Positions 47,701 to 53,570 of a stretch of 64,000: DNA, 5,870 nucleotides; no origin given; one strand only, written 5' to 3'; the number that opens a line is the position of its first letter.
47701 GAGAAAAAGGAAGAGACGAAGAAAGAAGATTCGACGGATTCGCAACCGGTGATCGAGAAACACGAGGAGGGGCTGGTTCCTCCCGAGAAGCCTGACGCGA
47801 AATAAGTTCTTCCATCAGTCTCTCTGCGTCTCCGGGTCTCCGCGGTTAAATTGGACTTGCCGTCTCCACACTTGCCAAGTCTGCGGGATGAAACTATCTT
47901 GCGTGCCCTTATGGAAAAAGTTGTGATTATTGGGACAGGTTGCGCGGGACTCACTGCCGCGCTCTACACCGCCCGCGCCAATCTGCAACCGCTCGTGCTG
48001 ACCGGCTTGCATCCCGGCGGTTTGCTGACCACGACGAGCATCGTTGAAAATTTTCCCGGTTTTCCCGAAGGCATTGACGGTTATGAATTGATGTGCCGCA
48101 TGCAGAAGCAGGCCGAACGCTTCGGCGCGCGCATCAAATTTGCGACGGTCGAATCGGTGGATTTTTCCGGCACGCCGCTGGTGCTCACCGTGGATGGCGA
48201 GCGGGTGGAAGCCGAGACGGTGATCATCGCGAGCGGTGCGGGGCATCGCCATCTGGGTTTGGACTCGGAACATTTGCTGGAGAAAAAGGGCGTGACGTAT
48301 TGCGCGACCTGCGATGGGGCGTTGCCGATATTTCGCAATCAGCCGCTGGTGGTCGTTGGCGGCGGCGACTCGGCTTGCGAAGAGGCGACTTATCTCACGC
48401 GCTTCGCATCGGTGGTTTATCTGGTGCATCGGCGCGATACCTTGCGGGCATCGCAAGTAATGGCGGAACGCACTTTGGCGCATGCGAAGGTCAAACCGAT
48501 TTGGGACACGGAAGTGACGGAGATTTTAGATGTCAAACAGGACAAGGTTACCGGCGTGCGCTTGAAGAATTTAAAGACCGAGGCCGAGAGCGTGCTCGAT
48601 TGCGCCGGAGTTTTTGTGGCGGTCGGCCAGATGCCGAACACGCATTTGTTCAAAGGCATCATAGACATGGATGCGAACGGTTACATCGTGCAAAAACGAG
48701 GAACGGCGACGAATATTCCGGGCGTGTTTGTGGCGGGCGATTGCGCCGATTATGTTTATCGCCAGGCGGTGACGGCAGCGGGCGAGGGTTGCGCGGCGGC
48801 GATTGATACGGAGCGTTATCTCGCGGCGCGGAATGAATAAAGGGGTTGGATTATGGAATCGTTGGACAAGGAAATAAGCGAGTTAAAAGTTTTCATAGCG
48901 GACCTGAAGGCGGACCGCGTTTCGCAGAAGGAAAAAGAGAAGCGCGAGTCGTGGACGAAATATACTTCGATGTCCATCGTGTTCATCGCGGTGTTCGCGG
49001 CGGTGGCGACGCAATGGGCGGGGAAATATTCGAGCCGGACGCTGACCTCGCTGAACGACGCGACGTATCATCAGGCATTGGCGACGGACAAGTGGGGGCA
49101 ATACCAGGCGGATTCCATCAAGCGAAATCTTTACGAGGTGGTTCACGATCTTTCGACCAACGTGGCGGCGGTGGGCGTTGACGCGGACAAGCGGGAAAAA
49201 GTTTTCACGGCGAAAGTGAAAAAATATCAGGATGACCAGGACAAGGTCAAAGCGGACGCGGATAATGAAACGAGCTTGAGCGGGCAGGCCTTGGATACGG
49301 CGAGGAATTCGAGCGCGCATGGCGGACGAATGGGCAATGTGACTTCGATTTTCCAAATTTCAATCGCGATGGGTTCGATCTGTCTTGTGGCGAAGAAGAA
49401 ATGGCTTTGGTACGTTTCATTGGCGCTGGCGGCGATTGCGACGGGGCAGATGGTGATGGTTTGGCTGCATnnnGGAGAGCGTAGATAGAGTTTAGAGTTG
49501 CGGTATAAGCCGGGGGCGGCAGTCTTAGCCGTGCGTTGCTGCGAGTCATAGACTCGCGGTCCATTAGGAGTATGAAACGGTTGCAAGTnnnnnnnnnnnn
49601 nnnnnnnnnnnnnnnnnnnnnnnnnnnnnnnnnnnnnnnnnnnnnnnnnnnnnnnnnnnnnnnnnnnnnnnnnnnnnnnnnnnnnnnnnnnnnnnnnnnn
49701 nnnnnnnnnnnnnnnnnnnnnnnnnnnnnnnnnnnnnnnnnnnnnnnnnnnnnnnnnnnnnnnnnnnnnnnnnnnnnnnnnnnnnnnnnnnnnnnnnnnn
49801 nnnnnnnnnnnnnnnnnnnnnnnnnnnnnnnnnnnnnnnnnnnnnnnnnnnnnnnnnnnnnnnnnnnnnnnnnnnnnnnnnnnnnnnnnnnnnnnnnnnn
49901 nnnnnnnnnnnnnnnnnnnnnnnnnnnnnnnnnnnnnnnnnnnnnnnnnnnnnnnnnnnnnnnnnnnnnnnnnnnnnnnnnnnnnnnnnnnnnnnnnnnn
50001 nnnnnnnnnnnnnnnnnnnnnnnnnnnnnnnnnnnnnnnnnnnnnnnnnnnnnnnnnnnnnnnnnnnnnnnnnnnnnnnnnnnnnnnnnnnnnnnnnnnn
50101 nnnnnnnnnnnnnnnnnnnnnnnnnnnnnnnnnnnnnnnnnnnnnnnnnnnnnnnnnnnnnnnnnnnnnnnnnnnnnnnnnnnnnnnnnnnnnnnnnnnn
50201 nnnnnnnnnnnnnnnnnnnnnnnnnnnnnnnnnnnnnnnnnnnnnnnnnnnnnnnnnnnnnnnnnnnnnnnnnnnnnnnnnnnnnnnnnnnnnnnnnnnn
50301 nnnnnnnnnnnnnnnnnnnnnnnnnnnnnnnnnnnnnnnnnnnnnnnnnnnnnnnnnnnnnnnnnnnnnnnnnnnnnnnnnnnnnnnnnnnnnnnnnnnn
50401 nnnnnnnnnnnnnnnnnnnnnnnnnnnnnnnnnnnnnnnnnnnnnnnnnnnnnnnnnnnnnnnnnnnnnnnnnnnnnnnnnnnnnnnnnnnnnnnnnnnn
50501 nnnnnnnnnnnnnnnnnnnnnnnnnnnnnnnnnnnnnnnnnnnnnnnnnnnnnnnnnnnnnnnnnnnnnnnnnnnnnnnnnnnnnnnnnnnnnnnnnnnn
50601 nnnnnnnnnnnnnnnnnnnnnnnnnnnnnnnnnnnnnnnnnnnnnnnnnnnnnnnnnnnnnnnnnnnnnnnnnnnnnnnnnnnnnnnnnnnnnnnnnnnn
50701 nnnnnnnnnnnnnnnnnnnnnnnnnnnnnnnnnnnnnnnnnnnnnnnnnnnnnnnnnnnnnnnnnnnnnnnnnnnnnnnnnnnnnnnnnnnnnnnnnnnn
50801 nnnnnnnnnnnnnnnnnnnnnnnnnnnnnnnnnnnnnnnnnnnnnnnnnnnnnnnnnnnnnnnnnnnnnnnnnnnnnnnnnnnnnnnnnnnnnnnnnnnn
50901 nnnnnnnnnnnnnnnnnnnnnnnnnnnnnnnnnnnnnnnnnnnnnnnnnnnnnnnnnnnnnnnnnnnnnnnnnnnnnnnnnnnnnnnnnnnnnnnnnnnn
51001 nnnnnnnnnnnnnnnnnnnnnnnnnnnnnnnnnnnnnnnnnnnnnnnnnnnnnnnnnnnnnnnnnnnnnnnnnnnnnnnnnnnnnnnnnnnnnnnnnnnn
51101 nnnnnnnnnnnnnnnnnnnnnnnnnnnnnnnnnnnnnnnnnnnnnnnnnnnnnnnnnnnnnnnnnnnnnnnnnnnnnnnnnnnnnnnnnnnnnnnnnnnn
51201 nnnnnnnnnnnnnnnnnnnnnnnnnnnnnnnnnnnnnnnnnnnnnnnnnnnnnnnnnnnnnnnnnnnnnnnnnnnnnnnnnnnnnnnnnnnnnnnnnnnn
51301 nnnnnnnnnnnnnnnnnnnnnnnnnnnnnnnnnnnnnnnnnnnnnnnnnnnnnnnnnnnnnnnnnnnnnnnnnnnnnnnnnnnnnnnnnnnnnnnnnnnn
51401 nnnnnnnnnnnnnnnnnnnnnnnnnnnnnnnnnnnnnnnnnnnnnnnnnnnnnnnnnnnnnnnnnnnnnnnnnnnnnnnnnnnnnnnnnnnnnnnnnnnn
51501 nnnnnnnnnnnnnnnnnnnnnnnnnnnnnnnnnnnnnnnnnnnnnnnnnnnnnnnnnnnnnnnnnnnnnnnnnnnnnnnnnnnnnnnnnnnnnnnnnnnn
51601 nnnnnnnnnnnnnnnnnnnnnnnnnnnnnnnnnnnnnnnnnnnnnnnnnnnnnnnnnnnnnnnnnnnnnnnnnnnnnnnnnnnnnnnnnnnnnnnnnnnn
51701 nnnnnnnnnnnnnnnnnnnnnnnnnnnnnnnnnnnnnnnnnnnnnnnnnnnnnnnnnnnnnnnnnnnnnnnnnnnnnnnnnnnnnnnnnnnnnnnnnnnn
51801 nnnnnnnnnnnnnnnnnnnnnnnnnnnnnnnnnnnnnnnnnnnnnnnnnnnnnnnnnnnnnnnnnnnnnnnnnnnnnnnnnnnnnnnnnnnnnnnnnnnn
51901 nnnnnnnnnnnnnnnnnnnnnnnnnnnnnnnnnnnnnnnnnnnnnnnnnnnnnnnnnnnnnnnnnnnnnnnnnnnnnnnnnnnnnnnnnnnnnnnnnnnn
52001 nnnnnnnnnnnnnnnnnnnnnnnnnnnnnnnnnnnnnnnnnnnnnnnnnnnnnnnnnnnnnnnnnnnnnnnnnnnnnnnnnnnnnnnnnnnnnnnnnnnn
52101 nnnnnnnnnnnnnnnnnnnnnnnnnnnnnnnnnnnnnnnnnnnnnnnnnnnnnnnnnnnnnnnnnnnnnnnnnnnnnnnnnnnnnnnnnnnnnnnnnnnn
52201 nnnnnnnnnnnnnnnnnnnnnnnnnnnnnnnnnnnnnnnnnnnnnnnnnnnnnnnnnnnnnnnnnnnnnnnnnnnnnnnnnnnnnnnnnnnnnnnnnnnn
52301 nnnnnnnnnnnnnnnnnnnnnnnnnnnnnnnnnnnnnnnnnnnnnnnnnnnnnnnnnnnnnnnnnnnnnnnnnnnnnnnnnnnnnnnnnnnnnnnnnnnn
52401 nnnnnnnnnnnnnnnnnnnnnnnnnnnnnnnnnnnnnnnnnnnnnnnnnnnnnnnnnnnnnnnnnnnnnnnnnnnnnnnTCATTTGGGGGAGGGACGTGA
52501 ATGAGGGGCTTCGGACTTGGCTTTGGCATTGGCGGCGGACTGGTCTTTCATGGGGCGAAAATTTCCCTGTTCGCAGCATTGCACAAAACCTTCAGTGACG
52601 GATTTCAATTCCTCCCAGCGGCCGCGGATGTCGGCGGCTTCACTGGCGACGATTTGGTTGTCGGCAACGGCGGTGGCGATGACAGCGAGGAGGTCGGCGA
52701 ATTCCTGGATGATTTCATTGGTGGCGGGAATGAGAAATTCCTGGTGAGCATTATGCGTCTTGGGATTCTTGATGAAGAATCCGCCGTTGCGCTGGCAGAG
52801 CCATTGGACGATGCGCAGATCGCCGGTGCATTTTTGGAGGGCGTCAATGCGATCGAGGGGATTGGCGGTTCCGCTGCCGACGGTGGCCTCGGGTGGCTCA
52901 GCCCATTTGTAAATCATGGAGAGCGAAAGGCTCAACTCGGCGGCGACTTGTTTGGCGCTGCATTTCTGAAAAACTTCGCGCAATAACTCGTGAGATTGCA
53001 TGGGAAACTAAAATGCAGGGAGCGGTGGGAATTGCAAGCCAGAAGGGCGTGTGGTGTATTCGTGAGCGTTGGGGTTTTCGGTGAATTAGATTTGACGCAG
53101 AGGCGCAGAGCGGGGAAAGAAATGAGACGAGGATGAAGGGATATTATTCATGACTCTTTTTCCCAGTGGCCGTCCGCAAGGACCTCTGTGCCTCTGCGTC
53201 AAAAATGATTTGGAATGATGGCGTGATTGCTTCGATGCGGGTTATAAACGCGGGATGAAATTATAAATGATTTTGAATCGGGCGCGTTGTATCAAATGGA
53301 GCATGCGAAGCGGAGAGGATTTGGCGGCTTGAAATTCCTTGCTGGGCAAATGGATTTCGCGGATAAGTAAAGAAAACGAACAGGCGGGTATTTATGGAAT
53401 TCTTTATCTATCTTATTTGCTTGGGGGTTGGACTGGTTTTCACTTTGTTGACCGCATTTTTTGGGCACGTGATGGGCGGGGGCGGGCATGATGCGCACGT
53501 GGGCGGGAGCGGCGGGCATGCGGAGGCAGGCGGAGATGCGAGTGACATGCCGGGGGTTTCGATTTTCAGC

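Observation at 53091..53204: MITE-like element with 20-nt perfect terminal inverted repeats, and relatives elsewhere in the window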

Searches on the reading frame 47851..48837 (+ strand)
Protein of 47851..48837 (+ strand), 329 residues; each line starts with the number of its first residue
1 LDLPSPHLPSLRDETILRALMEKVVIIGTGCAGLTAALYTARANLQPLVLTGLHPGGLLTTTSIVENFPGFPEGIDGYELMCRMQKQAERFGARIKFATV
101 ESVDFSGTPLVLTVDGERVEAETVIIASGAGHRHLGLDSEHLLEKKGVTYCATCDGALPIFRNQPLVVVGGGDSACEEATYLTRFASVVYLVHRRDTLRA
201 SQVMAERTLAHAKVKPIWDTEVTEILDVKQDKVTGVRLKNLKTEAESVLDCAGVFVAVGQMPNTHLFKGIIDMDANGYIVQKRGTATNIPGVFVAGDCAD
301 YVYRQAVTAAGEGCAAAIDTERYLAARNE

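Call 114: search_protein_families(library=pfam, proteins=[window:47851-48837:+], max_evalue=0.000001)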
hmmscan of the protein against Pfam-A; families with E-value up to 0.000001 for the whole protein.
window:47851-48837:+ (329 aa): 4 families
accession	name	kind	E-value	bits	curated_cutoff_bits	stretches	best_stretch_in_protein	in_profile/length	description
PF07992.20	Pyr_redox_2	-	5.1e-46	157.8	26.1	1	23-313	2-291/291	Pyridine nucleotide-disulphide oxidoreductase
PF13738.12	Pyr_redox_3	-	3.1e-18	66.5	30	1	86-296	89-305/305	Pyridine nucleotide-disulphide oxidoreductase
PF00070.33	Pyr_redox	-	2.1e-16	60.6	22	1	166-239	2-80/82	Pyridine nucleotide-disulphide oxidoreductase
PF01266.30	DAO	-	2.5e-11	44.1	27.9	0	75-136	146-214/353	FAD dependent oxidoreductase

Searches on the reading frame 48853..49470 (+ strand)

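Call 114: search_protein_families(library=pfam, proteins=[window:48853-49470:+], max_evalue=0.000001)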
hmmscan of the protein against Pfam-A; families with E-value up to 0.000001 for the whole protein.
window:48853-49470:+ (206 aa): 1 family
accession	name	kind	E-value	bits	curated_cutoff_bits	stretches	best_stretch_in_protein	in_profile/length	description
PF14235.11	DUF4337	-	1.8e-25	90.4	27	1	36-202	2-159/161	Domain of unknown function (DUF4337)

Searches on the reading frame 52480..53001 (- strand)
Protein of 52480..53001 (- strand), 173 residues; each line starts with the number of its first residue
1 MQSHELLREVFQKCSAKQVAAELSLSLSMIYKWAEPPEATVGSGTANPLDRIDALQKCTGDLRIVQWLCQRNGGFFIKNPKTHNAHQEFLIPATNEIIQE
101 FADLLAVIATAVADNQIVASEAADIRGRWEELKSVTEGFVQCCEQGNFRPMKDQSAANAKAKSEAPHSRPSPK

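Call 11: find_encoding_contigs(protein=window:52480-53001:-, flank=3000, max_places=10)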
Protein window:52480-53001:- (173 aa): 3 contigs read that carry it; 1 place shown.
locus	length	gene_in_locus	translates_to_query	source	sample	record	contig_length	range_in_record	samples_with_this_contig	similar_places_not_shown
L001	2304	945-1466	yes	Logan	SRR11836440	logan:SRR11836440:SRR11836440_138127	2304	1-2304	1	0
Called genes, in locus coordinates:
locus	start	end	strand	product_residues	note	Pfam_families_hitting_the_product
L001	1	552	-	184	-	?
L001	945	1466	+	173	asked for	PF06892:Phage_CP76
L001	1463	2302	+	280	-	?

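Call 100: search_protein_families(library=pfam, proteins=[window:52480-52998:-], max_evalue=0.01)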
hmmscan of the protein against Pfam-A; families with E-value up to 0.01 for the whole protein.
window:52480-52998:- (172 aa): 1 family
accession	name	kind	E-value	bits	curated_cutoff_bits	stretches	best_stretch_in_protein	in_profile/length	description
PF06892.16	Phage_CP76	-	1.2e-08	35.4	26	1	48-129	47-130/146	Phage regulatory protein CII (CP76)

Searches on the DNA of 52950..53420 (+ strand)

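Call 20: search_rna_families(source=window, start=52950, end=53420, threshold=evalue, max_evalue=10, show_alignments=2)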
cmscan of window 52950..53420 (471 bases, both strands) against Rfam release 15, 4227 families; matches with E-value up to 10: 4.
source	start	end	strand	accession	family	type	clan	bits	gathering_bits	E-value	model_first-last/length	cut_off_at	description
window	53085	53208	-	RF04164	MIR1507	Gene; miRNA;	-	14.3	73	3.2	1-107/107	no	MIR1507 microRNA precursor family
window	53086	53209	+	RF04164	MIR1507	Gene; miRNA;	-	13.2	73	7.1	1-107/107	no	MIR1507 microRNA precursor family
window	53276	53303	+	RF01727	SAM-SAH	Cis-reg; riboswitch;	-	12.3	40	4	1-49/49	no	SAM/SAH riboswitch aptamer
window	53092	53203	+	RF04168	MIR839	Gene; miRNA;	-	12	200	9.3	1-267/267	no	MIR839 microRNA precursor family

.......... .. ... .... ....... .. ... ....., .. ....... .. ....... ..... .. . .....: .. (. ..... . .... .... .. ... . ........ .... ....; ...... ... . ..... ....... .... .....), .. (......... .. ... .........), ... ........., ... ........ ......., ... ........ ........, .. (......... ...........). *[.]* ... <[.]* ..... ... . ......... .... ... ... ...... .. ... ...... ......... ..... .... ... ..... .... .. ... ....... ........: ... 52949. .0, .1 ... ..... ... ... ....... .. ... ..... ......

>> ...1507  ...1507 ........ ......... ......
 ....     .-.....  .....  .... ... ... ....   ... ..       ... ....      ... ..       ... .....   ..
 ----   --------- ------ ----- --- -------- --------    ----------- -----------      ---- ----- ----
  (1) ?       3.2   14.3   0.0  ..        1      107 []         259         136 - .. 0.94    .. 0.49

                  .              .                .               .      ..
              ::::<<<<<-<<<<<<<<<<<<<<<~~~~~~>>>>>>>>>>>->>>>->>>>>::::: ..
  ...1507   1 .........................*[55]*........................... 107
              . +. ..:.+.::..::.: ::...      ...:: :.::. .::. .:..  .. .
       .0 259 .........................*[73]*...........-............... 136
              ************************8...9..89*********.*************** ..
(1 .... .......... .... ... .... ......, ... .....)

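Call 62: search_dna_similar(query=window:53085-53210:+, collection=plasmids, mode=distant, max_evalue=1, max_rows=30)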
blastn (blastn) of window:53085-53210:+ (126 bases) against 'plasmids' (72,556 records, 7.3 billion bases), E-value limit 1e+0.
No match.
